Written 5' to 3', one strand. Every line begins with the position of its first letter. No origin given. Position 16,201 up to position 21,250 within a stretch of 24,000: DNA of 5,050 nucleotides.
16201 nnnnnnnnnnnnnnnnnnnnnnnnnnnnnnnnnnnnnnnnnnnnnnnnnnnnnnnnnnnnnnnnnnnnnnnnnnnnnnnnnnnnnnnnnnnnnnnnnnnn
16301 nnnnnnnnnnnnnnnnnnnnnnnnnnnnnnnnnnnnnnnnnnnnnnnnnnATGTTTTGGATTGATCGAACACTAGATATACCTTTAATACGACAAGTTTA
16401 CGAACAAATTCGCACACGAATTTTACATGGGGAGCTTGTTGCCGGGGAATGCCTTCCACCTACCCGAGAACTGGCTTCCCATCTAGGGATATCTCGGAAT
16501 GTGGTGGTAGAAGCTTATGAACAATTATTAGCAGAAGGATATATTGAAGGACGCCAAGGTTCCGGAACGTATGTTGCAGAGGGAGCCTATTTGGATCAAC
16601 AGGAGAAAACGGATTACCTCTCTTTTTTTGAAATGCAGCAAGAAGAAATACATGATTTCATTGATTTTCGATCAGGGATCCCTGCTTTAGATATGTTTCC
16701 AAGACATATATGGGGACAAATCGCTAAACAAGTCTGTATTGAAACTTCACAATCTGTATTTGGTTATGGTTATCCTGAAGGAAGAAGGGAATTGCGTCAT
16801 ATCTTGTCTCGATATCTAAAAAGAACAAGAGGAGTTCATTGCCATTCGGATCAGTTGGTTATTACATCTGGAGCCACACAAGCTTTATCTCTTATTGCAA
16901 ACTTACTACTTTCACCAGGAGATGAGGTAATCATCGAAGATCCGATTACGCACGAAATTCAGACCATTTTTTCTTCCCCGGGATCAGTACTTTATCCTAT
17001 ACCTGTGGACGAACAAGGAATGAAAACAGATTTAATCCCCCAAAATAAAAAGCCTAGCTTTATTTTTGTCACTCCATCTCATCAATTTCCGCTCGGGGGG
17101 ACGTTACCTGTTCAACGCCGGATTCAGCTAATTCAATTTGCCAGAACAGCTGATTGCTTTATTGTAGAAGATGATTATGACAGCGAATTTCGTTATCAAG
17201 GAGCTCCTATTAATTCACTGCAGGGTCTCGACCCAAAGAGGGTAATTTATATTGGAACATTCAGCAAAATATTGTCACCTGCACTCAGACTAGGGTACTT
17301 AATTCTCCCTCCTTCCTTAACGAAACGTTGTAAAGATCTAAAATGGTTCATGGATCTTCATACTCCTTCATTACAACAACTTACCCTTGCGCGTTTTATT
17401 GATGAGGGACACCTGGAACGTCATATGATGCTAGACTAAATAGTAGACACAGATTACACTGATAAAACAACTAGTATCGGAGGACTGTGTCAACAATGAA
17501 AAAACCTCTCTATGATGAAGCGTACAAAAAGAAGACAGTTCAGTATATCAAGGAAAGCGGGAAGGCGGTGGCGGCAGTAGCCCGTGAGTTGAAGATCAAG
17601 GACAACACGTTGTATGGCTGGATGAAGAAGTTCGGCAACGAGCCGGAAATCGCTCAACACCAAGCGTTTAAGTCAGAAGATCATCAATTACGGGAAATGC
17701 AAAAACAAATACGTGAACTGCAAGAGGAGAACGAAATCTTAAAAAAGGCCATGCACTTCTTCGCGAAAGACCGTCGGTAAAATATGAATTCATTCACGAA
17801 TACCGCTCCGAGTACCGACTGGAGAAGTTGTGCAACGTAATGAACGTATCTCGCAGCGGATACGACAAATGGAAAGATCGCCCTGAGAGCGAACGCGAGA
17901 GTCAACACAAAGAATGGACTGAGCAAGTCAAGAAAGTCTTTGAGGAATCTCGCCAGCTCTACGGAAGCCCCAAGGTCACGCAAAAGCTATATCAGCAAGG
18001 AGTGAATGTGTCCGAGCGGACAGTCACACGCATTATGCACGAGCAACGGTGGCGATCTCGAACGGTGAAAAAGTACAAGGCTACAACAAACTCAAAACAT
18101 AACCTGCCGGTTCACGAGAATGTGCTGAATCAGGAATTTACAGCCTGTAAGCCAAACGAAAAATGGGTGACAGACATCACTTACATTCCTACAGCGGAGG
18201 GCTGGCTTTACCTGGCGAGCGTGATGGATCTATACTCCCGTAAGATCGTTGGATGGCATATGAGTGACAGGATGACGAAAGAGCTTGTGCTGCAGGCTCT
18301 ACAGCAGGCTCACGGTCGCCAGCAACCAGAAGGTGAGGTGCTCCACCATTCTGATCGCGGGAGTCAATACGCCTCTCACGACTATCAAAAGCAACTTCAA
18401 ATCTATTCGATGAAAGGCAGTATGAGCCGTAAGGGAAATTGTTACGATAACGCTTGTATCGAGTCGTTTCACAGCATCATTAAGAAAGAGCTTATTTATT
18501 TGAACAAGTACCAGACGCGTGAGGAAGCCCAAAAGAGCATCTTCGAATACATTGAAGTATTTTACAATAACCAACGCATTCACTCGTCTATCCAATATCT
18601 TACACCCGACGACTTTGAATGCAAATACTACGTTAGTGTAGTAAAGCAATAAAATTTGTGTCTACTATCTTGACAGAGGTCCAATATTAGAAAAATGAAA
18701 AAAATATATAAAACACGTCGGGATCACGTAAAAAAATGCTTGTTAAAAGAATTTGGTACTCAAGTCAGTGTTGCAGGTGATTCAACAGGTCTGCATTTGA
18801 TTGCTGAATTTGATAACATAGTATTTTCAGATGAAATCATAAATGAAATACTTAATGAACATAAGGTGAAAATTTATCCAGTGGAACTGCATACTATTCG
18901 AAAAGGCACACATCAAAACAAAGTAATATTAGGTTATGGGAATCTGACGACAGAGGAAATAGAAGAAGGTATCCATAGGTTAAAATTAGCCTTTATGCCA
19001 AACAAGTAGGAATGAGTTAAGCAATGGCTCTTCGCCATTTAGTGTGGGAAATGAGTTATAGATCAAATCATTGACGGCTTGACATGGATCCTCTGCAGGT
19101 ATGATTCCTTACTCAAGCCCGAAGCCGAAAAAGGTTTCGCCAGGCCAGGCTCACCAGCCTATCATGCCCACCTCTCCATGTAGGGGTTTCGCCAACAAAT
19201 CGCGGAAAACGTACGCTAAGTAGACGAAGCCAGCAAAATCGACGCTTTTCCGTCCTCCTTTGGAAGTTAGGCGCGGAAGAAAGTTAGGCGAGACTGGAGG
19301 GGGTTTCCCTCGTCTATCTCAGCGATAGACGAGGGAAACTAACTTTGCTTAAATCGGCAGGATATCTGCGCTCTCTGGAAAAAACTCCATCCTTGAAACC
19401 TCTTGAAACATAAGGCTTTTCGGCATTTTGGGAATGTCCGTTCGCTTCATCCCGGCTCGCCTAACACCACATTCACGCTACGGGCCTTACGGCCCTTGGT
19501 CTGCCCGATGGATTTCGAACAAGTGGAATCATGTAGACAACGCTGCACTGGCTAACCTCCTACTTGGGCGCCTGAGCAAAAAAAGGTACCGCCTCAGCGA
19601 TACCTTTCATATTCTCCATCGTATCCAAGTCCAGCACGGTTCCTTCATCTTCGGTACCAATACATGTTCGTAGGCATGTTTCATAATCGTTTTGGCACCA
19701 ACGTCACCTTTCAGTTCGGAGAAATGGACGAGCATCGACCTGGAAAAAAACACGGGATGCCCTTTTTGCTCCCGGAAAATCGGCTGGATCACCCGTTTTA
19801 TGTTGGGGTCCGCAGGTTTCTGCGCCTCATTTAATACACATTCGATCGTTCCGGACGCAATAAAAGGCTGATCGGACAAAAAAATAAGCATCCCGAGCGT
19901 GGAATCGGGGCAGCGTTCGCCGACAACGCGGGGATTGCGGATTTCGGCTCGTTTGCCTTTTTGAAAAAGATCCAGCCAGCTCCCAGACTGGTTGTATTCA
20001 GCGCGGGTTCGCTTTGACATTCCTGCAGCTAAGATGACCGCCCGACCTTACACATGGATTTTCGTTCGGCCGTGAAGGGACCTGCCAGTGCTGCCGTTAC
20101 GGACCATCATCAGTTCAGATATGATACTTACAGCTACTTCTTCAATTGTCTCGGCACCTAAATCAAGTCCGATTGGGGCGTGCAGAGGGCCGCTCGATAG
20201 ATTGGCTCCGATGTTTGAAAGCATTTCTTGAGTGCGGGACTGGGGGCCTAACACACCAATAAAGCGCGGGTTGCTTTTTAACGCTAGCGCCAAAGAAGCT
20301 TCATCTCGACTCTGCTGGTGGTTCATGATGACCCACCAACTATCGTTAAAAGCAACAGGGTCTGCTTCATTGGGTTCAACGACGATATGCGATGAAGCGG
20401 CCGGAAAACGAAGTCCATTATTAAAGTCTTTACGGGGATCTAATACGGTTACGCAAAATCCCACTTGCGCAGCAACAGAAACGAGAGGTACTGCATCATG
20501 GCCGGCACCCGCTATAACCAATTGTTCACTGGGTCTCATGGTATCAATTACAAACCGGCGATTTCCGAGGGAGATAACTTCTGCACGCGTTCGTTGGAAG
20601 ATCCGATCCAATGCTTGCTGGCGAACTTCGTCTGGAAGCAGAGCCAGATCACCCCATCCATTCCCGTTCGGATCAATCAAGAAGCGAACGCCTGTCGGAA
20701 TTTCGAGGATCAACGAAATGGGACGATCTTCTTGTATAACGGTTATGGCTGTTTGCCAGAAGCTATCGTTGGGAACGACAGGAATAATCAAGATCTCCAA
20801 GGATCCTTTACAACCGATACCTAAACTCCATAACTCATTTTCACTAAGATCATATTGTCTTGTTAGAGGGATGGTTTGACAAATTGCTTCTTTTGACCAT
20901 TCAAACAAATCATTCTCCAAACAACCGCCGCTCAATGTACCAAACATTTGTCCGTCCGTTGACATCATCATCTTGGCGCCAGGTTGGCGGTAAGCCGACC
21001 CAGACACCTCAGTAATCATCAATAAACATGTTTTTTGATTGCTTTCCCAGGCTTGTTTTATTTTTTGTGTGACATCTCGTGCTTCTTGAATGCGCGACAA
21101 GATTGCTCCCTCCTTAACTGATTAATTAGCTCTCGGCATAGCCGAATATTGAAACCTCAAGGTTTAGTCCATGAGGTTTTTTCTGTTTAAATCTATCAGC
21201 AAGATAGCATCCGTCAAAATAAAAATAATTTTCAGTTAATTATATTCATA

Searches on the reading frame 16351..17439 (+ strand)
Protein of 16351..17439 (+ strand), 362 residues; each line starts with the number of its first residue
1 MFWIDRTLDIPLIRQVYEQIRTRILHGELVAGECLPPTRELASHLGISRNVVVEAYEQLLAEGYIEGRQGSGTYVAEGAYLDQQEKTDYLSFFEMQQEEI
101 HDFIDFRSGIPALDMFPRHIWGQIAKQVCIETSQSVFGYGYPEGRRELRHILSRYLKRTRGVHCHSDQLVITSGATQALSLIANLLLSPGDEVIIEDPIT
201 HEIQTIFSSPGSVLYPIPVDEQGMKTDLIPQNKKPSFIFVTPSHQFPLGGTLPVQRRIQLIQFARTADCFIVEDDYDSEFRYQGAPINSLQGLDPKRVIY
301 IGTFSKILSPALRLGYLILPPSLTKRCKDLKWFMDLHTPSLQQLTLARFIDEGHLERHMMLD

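Call 3: search_protein_families(library=pfam, proteins=[window:16351-17439:+], max_evalue=0.01)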
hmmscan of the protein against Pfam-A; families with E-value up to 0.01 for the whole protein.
window:16351-17439:+ (362 aa): 3 families
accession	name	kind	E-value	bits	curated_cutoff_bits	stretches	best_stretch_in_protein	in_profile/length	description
PF00392.27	GntR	-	1.1e-18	67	27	1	13-75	2-64/64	Bacterial regulatory proteins, gntR family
PF00155.27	Aminotran_1_2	-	7.4e-17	62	19.7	1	103-351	3-264/361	Aminotransferase class I and II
PF13545.12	HTH_Crp_2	-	0.003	17.9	27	1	36-70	22-56/70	Crp-like helix-turn-helix domain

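Call 4: search_protein_families(library=ncbifam, proteins=[window:16351-17439:+], max_evalue=0.01)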
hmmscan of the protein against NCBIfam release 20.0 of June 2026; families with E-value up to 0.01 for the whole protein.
window:16351-17439:+ (362 aa): 74 families (the best 25 are shown)
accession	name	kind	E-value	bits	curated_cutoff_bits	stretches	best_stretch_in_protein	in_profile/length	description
NF052282.1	PLP_TF_PdxR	equivalog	1.3e-118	397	320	1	11-359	1-350/448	MocR-like pyridoxine biosynthesis transcription factor PdxR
NF052281.1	rhizopine_MocR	equivalog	1.2e-104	350.6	650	1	2-359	9-379/479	rhizopine catabolism transcriptional regulator MocR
NF052285.1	GABA_TF_GabR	exception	1.4e-82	277.9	600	1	14-359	2-350/456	MocR-like transcriptional regulator GabR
NF052290.2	MocR_like_YczR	exception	6.4e-52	176.8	487.4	1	11-352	19-355/458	MocR-like transcription factor YczR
NF052286.1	ecto_TF_EhuR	exception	4.4e-48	164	480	1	11-355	11-348/458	MocR-like ectoine utilization transcription factor EhuR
TIGR04461.1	endura_MppQ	equivalog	8.3e-32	110.7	540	1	120-359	31-282/392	enduracididine biosynthesis enzyme MppQ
NF012025.0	PRK15481.1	equivalog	7.9e-28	97.3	573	1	14-317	9-294/432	MocR-like B6 salvage transcription factor PtsJ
NF041364.1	GntC_guanitoxin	equivalog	3.2e-24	85.5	415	1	117-352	13-254/356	guanitoxin biosynthesis PLP-dependent (S)-gamma-hydroxy-L-arginine cyclodehydratase GntC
NF004770.0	PRK06108.1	subfamily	7.8e-18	64.4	422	1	139-343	69-282/396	pyridoxal phosphate-dependent aminotransferase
NF005305.0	PRK06836.1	equivalog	1.3e-16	60.8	376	1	103-327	36-268/396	pyridoxal phosphate-dependent aminotransferase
TIGR03947.1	viomycin_VioD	equivalog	1.3e-16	60.5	390.9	1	135-345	43-252/359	capreomycidine synthase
NF004975.0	PRK06348.1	equivalog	1.9e-14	53.4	549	1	84-343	12-272/384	pyridoxal phosphate-dependent aminotransferase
NF005732.0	PRK07550.1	equivalog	2.7e-14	53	366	1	117-347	47-281/389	aminotransferase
NF041091.1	asp_aminotase_Arch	equivalog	2.8e-14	52.8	550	1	101-330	27-257/376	aspartate aminotransferase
NF005744.0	PRK07568.1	subfamily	7.2e-14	51.4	389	1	130-318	53-248/398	pyridoxal phosphate-dependent aminotransferase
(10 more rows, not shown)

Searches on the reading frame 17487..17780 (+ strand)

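Call 3: search_protein_families(library=pfam, proteins=[window:17487-17780:+], max_evalue=0.01)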
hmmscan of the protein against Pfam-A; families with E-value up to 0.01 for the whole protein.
window:17487-17780:+ (97 aa): 4 families
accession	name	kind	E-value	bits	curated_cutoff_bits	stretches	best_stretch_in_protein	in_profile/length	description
PF01527.26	HTH_Tnp_1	-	4.6e-10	40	24.1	1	8-82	6-74/75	Transposase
PF01710.22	HTH_Tnp_IS630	-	0.00044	20.7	21.3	1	9-74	3-67/119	Transposase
PF13518.12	HTH_28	-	0.00088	19.7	25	1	14-51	2-38/52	Helix-turn-helix domain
PF14493.12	HTH_40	-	0.0016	19.1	27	1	15-87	3-71/89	Helix-turn-helix domain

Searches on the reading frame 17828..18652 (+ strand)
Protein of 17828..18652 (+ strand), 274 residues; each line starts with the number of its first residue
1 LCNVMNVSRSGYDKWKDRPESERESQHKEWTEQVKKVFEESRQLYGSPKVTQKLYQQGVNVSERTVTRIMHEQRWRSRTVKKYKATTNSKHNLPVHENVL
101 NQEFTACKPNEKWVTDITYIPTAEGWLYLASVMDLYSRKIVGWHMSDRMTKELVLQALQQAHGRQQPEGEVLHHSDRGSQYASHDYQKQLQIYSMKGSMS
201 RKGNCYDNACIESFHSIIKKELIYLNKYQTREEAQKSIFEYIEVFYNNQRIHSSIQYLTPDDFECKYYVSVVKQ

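Call 3: search_protein_families(library=pfam, proteins=[window:17828-18652:+], max_evalue=0.01)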
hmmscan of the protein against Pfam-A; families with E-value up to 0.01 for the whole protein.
window:17828-18652:+ (274 aa): 6 families
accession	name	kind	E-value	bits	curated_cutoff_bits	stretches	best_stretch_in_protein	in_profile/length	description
PF00665.32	rve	-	3.8e-29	101.4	32.6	1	108-205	3-102/102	Integrase core domain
PF13276.12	HTH_21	-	3.9e-14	53.1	28.1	1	31-83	7-60/60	HTH-like domain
PF13333.12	rve_2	-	1.3e-13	51.3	22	1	212-264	1-52/56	Integrase core domain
PF13683.12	rve_3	-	8.3e-13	48.3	26.5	1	195-260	3-67/67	Integrase core domain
PF13610.12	DDE_Tnp_IS240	-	1e-05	26.1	27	1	111-239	2-127/139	DDE domain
PF13565.12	HTH_32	-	0.0014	19.6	33.7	1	9-70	11-73/73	Homeodomain-like domain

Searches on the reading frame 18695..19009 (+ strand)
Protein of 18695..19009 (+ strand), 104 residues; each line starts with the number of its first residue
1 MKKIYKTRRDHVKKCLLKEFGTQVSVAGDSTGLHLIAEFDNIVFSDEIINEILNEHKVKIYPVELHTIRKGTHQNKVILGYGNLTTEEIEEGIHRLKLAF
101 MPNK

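Call 3: search_protein_families(library=pfam, proteins=[window:18695-19009:+], max_evalue=0.01)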
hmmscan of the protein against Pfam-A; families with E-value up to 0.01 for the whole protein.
window:18695-19009:+ (104 aa): 0 families

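Call 4: search_protein_families(library=ncbifam, proteins=[window:18695-19009:+], max_evalue=0.01)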
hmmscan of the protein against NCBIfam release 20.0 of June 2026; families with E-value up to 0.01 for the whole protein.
window:18695-19009:+ (104 aa): 5 families
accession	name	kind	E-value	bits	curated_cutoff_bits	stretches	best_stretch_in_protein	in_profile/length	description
NF052285.1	GABA_TF_GabR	exception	3.9e-14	52.3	600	1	1-97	353-453/456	MocR-like transcriptional regulator GabR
NF052282.1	PLP_TF_PdxR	equivalog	6.1e-14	51.9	320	1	1-96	353-447/448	MocR-like pyridoxine biosynthesis transcription factor PdxR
NF052281.1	rhizopine_MocR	equivalog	5.8e-09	35.1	650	1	1-99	382-478/479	rhizopine catabolism transcriptional regulator MocR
NF003739.0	PRK05335.1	equivalog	0.0049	15.7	262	1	40-96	98-151/441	methylenetetrahydrofolate--tRNA-(uracil(54)-C(5))-methyltransferase (FADH(2)-oxidizing) TrmFO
NF004621.0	PRK05957.1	equivalog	0.0079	15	498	1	17-97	303-380/389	pyridoxal phosphate-dependent aminotransferase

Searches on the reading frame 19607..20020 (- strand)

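Call 84: search_protein_families(library=pfam, proteins=[window:19607-20020:-], max_evalue=0.00001)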
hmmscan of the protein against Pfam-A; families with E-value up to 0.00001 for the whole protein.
window:19607-20020:- (137 aa): 1 family
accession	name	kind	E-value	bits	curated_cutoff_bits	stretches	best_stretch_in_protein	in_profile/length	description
PF12804.13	NTP_transf_3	-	1.2e-07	32.5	27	1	43-116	88-157/160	MobA-like NTP transferase domain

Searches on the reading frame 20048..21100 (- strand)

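Call 84: search_protein_families(library=pfam, proteins=[window:20048-21100:-], max_evalue=0.00001)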
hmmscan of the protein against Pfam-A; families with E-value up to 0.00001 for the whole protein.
window:20048-21100:- (350 aa): 2 families
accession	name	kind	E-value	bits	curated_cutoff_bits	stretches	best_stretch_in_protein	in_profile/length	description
PF13478.12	XdhC_C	-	5.8e-30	104.8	29.7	1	194-330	1-125/125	XdhC Rossmann domain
PF02625.21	XdhC_CoxI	-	7.8e-18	64.6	24.3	1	17-84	1-68/68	XdhC and CoxI family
